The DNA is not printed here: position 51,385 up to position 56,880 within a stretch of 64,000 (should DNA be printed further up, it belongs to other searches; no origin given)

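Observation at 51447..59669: Translationally coupled pair: a 1733-aa secreted TPR-containing giant protein with an unknown 1000-aa domain, plus a 980-aa tandem-VWA/TPR protein. This is my lead candidate for an uncharacterised system.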

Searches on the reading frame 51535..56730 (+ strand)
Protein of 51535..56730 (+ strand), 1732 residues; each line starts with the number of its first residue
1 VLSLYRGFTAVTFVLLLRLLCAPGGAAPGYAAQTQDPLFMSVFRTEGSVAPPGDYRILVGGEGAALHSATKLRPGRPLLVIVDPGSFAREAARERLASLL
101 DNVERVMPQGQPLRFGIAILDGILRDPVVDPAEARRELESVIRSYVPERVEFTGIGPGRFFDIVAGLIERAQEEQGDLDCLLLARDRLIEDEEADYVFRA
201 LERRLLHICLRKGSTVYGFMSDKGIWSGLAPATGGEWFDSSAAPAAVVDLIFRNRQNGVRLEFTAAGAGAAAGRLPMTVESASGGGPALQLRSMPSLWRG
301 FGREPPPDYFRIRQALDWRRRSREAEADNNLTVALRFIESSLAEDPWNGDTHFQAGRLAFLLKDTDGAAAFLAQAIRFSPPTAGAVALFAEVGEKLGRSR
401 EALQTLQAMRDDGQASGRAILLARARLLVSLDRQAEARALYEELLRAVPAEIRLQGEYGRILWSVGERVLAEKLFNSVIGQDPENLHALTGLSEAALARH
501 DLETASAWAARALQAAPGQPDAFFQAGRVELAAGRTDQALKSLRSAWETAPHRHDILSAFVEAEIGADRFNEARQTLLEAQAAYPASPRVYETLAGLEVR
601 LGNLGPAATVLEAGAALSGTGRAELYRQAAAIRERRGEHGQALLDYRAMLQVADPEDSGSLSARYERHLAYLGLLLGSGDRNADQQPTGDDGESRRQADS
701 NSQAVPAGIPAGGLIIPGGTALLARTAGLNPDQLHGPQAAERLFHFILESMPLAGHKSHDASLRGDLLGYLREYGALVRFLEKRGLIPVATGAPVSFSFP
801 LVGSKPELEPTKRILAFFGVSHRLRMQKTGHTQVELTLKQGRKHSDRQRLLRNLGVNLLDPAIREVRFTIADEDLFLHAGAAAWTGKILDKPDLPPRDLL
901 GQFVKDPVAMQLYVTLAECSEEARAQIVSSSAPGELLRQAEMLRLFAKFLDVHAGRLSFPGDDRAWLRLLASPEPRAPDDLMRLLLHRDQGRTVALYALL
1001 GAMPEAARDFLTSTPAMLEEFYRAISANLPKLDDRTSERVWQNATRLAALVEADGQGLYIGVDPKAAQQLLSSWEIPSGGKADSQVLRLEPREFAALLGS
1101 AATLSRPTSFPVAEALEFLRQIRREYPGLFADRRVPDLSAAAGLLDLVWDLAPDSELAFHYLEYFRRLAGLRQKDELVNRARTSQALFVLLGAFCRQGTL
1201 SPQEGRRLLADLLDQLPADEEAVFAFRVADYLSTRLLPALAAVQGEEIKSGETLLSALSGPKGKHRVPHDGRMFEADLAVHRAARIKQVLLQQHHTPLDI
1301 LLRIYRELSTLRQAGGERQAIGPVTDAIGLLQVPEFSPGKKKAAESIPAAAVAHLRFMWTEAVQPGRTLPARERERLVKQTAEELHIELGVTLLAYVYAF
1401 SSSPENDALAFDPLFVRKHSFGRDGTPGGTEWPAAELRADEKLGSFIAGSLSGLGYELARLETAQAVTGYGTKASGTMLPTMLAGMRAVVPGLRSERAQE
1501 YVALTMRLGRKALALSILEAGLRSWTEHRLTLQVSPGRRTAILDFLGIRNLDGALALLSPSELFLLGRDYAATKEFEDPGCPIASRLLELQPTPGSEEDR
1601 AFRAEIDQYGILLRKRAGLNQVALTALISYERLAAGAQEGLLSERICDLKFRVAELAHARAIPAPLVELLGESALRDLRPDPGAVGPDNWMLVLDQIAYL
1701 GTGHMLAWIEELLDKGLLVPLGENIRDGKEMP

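Call 6: search_protein_families(library=pfam, proteins=[window:51535-56730:+], max_evalue=0.1)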
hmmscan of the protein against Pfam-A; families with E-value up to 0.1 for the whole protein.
window:51535-56730:+ (1732 aa): 11 families
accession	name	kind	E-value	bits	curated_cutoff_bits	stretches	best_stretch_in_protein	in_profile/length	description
PF14559.12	TPR_19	-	2.1e-19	70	25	3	531-595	2-66/68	Tetratricopeptide repeat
PF13428.12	TPR_14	-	6e-10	39.3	23.5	2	419-460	2-43/44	Tetratricopeptide repeat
PF23914.1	TPR_CcmH_CycH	-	1.3e-08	35.3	42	2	512-609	42-142/158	Cytochrome c-type biogenesis protein H TPR domain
PF12895.13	ANAPC3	-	5.8e-07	30.1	27.2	1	499-579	2-81/82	Anaphase-promoting complex, cyclosome, subunit 3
PF13432.12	TPR_16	-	6.6e-07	30.1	32.7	2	460-520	5-65/65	Tetratricopeptide repeat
PF13174.12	TPR_6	-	4.5e-06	27.4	26.3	0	521-551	1-31/33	Tetratricopeptide repeat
PF13371.12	TPR_9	-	0.0001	22.7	35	1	494-556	3-65/73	Tetratricopeptide repeat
PF07719.23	TPR_2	-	0.00013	22.3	27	0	351-380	3-32/34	Tetratricopeptide repeat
PF13181.12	TPR_8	-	0.00032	21.1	25.7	0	351-380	3-32/34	Tetratricopeptide repeat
PF12569.14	NatA_aux_su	-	0.023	14.1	33.3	1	392-452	13-72/515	N-terminal acetyltransferase A, auxiliary subunit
PF13431.12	TPR_17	-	0.026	15.2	24.4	0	511-540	4-33/34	Tetratricopeptide repeat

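Call 7: search_protein_families(library=ncbifam, proteins=[window:51535-56730:+], max_evalue=0.1)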
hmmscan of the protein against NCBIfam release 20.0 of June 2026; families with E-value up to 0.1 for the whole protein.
window:51535-56730:+ (1732 aa): 14 families
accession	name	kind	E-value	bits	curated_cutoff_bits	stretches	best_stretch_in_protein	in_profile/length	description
TIGR02917.1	PEP_TPR_lipo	equivalog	7.5e-18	63.8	312.2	2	468-649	141-321/899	XrtA/PEP-CTERM system TPR-repeat protein PrsT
TIGR02552.1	LcrH_SycD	equivalog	4.8e-10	39.3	104.8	1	463-552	29-118/136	SycD/LcrH family type III secretion system chaperone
NF008757.0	PRK11788.1-5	equivalog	2.4e-07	30.2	363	1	491-600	185-295/388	lipopolysaccharide assembly protein LapB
NF033920.0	C39_PA2778_fam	equivalog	4.8e-07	29.4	150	1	423-517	161-255/255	PA2778 family cysteine peptidase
TIGR02521.1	type_IV_pilW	equivalog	1.1e-06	28.4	154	1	420-551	67-200/234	type IV pilus biogenesis/stability protein PilW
NF040959.1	MamA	equivalog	3.7e-06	26.5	200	1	462-553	81-172/204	magnetosome protein MamA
NF052415.1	T3SS_chap_SctY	equivalog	1.4e-05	25.5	70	1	366-446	23-105/106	type III secretion apparatus assembly chaperone SctY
TIGR03939.1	PGA_TPR_OMP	equivalog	1.8e-05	23.2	366.65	2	494-592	403-501/800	poly-beta-1,6 N-acetyl-D-glucosamine export porin PgaA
NF008755.0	PRK11788.1-3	equivalog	8.4e-05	22.1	430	1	492-586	186-281/388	lipopolysaccharide assembly protein LapB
NF047371.1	FlcA_CTERM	equivalog_domain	0.00015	20.4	300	0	499-593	326-424/646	periplasmic flagellar collar protein FlcA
NF008520.0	PRK11447.1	equivalog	0.00026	18.9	858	1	535-650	618-738/1157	cellulose synthase complex outer membrane protein BcsC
NF052400.1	M48_BAM_BepA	equivalog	0.00067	18.5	570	1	409-586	260-444/483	beta-barrel assembly-enhancing protease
NF033758.1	gliding_GltE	equivalog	0.0026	16.8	225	1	434-550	136-252/411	adventurous gliding motility TPR repeat lipoprotein GltE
NF001270.0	PRK00228.2-2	equivalog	0.054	13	225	0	927-1000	110-186/193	YqgE/AlgH family protein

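Call 26: search_protein_families(library=padloc, proteins=[window:51535-56730:+], max_evalue=0.01)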
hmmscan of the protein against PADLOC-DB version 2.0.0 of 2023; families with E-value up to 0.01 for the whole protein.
window:51535-56730:+ (1732 aa): 0 families
